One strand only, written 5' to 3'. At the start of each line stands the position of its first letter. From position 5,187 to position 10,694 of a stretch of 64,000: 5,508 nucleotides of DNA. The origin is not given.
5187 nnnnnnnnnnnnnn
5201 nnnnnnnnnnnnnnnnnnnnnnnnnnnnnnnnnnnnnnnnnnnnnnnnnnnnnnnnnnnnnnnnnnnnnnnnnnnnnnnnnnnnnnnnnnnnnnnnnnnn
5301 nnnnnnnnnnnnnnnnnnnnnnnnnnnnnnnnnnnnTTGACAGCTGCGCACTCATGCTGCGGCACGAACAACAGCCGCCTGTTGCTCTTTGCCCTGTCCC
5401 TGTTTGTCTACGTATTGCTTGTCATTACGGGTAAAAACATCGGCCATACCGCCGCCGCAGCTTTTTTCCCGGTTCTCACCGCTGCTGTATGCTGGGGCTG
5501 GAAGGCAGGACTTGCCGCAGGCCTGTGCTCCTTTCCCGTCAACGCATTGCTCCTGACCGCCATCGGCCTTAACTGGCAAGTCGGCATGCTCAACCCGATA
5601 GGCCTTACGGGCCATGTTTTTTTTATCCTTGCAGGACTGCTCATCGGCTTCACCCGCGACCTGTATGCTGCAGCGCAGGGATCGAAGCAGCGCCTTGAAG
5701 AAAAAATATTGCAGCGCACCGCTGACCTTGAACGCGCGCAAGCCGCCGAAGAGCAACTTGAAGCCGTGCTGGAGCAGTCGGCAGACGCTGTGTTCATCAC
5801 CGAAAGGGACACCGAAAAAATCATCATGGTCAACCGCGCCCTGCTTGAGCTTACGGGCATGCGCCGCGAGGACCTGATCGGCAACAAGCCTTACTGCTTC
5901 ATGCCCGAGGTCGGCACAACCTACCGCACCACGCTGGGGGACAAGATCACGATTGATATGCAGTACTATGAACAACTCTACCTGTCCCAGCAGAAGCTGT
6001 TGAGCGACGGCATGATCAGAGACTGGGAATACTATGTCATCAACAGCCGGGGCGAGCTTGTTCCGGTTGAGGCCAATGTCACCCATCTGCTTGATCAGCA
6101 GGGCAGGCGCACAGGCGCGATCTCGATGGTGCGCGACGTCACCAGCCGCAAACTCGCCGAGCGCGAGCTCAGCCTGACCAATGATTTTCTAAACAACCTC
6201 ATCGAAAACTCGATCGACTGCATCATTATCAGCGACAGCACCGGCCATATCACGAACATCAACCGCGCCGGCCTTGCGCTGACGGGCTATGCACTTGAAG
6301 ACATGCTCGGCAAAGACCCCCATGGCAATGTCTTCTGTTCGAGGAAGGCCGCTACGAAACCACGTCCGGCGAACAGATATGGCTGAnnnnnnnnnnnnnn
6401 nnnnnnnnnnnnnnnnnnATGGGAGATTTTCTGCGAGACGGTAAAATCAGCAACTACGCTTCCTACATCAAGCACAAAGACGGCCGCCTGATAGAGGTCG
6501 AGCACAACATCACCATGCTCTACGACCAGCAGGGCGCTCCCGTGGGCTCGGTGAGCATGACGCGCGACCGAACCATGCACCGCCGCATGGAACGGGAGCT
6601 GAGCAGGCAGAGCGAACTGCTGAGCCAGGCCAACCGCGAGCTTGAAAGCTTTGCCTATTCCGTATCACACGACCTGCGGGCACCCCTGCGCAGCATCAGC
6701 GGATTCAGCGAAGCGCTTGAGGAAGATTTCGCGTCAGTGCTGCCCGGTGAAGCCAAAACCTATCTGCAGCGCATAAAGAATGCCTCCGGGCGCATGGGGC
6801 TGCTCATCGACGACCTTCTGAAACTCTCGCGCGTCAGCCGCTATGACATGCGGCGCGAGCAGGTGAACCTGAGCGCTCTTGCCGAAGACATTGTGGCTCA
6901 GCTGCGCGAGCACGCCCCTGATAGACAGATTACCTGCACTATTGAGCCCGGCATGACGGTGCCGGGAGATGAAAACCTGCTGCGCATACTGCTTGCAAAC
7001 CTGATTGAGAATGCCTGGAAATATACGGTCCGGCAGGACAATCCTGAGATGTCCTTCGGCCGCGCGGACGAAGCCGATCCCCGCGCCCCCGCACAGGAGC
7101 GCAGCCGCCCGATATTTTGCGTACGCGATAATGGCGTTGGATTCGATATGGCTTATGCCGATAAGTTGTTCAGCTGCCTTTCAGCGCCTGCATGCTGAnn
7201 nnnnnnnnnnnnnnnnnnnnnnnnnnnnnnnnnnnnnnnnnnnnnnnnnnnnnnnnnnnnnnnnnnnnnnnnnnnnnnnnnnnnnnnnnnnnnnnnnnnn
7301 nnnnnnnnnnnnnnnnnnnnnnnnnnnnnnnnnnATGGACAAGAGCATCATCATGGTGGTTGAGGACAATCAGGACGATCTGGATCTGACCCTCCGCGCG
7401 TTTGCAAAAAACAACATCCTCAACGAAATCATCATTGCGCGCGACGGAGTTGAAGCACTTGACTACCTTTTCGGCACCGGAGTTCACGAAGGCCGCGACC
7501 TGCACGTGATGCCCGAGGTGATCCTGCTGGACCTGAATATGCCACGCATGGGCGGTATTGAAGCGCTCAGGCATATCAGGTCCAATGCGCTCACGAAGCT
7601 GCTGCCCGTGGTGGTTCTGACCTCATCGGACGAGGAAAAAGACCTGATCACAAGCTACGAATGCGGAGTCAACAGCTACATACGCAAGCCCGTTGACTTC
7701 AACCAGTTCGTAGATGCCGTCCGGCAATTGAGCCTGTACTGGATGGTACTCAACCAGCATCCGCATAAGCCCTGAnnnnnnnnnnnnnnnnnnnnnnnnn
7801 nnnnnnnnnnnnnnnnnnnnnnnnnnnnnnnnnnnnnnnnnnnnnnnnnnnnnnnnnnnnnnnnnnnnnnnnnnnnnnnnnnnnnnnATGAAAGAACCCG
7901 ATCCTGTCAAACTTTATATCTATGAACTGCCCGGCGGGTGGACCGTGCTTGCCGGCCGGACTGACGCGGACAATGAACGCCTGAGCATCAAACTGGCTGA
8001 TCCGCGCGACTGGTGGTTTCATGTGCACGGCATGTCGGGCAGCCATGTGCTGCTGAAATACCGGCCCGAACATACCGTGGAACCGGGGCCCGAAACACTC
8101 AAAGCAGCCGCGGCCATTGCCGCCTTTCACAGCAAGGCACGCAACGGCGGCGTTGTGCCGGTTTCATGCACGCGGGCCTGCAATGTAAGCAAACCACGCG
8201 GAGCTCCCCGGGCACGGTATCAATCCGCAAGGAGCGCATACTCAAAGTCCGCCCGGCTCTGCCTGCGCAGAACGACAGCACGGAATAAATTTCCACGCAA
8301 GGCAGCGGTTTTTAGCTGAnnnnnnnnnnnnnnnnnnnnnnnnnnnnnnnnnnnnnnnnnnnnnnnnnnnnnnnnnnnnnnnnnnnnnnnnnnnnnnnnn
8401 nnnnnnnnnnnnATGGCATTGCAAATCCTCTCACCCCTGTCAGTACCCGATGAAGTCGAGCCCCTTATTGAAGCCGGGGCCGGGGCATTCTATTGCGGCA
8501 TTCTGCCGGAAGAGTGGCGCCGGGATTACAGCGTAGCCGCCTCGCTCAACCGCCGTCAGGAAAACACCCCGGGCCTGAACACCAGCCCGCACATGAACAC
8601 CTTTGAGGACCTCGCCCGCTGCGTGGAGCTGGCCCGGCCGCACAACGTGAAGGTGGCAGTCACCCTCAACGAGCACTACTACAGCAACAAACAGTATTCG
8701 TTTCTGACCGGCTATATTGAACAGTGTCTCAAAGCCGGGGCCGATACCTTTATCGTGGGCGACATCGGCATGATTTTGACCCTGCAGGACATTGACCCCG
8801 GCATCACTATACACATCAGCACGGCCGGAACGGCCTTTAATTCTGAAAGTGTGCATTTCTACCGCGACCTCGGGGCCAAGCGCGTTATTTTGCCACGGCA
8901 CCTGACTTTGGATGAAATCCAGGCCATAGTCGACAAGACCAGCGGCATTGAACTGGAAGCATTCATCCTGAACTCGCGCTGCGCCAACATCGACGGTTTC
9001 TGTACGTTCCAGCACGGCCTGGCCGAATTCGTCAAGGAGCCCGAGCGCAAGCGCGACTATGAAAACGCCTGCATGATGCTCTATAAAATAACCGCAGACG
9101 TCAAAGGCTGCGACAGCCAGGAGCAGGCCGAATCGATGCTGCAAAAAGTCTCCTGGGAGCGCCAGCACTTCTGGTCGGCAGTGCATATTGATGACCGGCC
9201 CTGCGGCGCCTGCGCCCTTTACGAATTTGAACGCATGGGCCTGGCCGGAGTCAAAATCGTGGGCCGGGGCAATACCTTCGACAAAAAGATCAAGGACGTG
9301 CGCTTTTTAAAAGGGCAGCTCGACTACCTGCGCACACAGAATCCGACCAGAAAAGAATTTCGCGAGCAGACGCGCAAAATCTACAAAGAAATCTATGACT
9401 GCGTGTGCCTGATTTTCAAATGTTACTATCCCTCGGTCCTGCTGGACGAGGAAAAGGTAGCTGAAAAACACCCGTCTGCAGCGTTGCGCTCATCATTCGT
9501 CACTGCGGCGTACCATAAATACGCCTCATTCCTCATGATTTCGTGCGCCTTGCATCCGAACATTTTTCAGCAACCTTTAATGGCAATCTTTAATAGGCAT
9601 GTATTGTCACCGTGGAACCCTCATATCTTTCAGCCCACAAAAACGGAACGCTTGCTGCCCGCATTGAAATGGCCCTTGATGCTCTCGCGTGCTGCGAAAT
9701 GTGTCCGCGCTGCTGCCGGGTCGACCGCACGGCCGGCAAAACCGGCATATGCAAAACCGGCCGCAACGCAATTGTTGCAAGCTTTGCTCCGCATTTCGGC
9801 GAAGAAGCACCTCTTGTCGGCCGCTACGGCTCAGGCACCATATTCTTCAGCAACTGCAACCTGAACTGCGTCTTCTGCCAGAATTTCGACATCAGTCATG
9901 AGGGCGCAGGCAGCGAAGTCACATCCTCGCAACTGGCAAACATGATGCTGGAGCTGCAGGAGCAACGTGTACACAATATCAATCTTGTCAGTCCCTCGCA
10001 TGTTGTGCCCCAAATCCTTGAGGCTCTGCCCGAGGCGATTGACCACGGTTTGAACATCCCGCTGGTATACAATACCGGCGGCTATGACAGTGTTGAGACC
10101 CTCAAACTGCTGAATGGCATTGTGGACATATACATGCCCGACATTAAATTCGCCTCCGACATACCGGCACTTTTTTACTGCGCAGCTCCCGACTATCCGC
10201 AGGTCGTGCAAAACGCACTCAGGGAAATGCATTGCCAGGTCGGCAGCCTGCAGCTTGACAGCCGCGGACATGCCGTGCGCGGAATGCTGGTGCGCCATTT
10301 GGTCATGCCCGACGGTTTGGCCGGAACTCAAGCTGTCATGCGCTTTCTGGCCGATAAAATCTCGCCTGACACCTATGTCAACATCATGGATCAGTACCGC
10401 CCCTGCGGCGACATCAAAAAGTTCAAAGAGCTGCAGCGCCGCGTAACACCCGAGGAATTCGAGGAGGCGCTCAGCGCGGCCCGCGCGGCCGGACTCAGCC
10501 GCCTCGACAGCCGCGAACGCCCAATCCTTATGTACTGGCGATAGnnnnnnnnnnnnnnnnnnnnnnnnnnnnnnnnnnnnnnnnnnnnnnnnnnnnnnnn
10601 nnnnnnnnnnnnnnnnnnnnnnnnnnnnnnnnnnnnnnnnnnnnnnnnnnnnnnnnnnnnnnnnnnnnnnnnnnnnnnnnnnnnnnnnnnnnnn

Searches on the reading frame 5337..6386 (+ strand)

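Call 69: search_protein_families(library=pfam, proteins=[window:5337-6386:+], max_evalue=0.00001)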
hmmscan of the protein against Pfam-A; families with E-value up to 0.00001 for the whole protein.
window:5337-6386:+ (349 aa): 4 families
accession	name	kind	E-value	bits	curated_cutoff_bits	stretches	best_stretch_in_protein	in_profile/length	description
PF00989.32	PAS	-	6.8e-19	68.4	22.6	2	139-268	1-113/113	PAS fold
PF13426.13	PAS_9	-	5.7e-17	62.3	27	1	150-269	2-102/103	PAS domain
PF13188.13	PAS_8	-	2.4e-13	49.9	21.8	1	139-180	1-43/65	PAS domain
PF08448.16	PAS_4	-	9.7e-13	48.8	23.1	1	145-272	1-109/110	PAS fold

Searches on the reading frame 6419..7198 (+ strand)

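Call 69: search_protein_families(library=pfam, proteins=[window:6419-7198:+], max_evalue=0.00001)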
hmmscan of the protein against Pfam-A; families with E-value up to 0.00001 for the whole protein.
window:6419-7198:+ (259 aa): 1 family
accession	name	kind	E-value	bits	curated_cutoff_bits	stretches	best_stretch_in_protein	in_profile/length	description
PF00512.31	HisKA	-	3.4e-16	59.5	26.9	1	76-139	3-63/66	His Kinase A (phospho-acceptor) domain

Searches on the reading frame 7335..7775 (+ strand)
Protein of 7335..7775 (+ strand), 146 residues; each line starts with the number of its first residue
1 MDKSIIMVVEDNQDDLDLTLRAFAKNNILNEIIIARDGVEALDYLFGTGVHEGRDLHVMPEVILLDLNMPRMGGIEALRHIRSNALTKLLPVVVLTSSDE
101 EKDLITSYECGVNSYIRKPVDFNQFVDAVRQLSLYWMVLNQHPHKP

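Call 69: search_protein_families(library=pfam, proteins=[window:7335-7775:+], max_evalue=0.00001)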
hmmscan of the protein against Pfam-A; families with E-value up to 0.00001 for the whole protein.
window:7335-7775:+ (146 aa): 1 family
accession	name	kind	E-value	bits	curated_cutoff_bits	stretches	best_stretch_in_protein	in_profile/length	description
PF00072.30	Response_reg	-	3.9e-19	69.3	30.2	1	6-130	1-111/111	Response regulator receiver domain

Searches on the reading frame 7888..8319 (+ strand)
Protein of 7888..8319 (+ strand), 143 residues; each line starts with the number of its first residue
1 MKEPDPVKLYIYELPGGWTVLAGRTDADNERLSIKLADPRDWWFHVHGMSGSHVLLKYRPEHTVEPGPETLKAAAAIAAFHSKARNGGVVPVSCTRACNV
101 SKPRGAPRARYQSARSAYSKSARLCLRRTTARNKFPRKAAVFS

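Call 69: search_protein_families(library=pfam, proteins=[window:7888-8319:+], max_evalue=0.00001)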
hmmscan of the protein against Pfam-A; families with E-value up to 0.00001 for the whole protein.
window:7888-8319:+ (143 aa): 1 family
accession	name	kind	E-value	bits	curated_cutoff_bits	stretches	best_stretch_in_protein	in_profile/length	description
PF05670.18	NFACT-R_1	-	2e-12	48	29.8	1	10-103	3-96/112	NFACT protein RNA binding domain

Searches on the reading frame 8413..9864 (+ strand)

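Call 69: search_protein_families(library=pfam, proteins=[window:8413-9864:+], max_evalue=0.00001)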
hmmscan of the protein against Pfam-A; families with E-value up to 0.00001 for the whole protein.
window:8413-9864:+ (483 aa): 1 family
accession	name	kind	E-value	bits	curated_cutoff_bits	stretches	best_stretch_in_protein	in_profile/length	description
PF01136.24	Peptidase_U32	-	3.5e-33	115.3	22.4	1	99-325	5-219/233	Peptidase family U32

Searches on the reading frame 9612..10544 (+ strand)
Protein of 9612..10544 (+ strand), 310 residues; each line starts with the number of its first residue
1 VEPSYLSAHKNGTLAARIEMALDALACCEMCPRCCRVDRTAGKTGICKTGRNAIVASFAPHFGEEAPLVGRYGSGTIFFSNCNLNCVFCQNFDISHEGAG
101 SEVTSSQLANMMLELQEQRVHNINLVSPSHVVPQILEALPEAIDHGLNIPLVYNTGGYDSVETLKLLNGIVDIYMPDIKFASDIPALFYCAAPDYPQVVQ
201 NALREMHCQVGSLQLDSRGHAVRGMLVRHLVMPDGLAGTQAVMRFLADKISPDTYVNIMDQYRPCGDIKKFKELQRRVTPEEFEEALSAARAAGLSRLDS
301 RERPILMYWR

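Call 69: search_protein_families(library=pfam, proteins=[window:9612-10544:+], max_evalue=0.00001)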
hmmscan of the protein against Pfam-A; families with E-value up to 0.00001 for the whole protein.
window:9612-10544:+ (310 aa): 1 family
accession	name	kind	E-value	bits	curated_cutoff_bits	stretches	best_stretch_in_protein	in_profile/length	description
PF04055.27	Radical_SAM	-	4.1e-09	37.3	29.5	1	77-191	2-121/166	Radical SAM superfamily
